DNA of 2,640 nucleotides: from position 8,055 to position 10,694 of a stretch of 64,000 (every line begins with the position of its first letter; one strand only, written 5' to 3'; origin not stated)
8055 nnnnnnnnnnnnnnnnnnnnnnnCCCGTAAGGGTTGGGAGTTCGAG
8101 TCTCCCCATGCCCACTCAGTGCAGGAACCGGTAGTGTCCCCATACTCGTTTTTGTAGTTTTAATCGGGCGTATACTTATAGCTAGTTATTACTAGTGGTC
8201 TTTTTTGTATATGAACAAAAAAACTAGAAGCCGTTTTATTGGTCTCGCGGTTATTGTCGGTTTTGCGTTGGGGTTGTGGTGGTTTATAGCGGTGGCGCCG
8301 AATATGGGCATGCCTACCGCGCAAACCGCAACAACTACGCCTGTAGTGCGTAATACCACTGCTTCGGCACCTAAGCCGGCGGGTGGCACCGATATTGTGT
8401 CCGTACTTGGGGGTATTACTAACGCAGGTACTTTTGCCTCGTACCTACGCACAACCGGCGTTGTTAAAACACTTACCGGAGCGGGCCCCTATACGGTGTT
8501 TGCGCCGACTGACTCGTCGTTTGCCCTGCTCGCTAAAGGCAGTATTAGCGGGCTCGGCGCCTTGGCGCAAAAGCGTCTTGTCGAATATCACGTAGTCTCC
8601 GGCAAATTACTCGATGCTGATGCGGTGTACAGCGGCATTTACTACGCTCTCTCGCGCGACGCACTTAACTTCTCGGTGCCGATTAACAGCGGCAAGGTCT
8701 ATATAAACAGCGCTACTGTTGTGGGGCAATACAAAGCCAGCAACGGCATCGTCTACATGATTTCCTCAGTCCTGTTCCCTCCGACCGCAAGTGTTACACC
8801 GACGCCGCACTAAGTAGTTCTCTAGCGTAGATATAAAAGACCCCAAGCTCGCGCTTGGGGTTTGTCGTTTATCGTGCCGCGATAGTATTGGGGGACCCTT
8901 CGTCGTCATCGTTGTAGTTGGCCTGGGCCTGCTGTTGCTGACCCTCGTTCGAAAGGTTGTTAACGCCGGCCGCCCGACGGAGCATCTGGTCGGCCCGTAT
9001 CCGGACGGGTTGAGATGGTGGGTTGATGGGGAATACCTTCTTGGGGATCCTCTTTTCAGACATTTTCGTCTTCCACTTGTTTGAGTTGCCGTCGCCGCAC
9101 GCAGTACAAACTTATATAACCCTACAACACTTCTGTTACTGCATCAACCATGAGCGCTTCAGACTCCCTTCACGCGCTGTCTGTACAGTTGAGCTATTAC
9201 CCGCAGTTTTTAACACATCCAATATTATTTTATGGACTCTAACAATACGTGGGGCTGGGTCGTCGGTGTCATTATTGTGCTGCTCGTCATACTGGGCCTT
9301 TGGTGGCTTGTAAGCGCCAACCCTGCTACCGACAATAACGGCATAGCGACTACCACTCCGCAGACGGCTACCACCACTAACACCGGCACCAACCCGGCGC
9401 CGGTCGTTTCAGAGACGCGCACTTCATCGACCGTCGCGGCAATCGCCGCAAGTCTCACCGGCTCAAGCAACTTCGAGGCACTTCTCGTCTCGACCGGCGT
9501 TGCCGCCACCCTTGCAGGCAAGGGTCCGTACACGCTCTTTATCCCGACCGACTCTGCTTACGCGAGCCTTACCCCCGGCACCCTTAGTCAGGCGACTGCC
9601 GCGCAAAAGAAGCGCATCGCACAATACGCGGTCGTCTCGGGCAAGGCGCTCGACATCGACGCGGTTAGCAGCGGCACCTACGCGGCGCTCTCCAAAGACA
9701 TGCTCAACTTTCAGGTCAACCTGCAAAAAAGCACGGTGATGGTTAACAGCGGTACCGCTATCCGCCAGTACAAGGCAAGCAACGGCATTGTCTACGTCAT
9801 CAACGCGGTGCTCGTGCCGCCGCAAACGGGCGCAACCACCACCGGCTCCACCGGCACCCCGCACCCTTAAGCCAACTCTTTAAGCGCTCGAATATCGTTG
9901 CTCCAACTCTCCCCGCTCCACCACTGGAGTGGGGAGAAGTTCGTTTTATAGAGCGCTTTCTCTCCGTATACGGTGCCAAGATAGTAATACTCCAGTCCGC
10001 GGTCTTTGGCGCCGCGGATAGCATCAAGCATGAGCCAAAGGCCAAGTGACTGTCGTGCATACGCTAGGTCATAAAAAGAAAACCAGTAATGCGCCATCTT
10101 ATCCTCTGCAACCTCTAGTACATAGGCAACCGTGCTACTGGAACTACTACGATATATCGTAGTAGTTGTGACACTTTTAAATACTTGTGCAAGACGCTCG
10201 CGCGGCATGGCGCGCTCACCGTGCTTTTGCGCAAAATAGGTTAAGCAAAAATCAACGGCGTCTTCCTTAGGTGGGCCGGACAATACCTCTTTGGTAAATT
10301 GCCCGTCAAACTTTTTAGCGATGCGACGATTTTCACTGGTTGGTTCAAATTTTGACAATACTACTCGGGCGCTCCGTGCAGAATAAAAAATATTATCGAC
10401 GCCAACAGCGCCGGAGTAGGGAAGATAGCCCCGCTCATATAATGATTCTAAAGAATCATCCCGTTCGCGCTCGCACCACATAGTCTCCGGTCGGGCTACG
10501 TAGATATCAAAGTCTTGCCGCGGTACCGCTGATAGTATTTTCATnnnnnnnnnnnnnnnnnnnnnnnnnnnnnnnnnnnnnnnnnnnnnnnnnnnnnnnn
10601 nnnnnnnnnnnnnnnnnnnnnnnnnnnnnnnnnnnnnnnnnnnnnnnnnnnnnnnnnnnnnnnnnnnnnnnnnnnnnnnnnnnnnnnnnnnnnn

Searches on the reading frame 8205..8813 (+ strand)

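Call 89: search_protein_families(library=pfam, proteins=[window:8205-8813:+], max_evalue=0.001)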
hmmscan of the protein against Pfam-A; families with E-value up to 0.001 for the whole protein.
window:8205-8813:+ (202 aa): 1 family
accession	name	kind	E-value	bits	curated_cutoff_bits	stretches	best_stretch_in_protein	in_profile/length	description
PF02469.27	Fasciclin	-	3.3e-22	79.4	22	1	75-192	4-123/123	Fasciclin domain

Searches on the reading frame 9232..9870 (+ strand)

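Call 89: search_protein_families(library=pfam, proteins=[window:9232-9870:+], max_evalue=0.001)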
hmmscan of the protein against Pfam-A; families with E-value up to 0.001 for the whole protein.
window:9232-9870:+ (212 aa): 1 family
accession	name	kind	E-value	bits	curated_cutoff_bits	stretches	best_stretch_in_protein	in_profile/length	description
PF02469.27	Fasciclin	-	2.9e-19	69.9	22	1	79-196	4-123/123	Fasciclin domain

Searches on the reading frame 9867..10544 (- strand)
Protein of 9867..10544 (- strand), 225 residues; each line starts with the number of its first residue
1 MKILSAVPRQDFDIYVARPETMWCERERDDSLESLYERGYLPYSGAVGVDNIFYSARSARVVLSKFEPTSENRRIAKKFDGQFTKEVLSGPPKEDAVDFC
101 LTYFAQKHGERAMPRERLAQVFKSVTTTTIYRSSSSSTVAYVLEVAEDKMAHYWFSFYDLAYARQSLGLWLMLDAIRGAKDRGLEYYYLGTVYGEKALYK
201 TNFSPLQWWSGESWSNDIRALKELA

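Call 15: search_protein_families(library=pfam, proteins=[window:9867-10544:-], max_evalue=0.001)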
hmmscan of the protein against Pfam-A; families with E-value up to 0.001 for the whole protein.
window:9867-10544:- (225 aa): 2 families
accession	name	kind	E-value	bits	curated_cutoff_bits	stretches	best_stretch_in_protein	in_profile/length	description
PF13480.13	Acetyltransf_6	-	1.4e-09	38.6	22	1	137-191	82-136/143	Acetyltransferase (GNAT) domain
PF04377.21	ATE_C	-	1.1e-08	36.1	25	1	102-208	8-120/122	Arginine-tRNA-protein transferase, C terminus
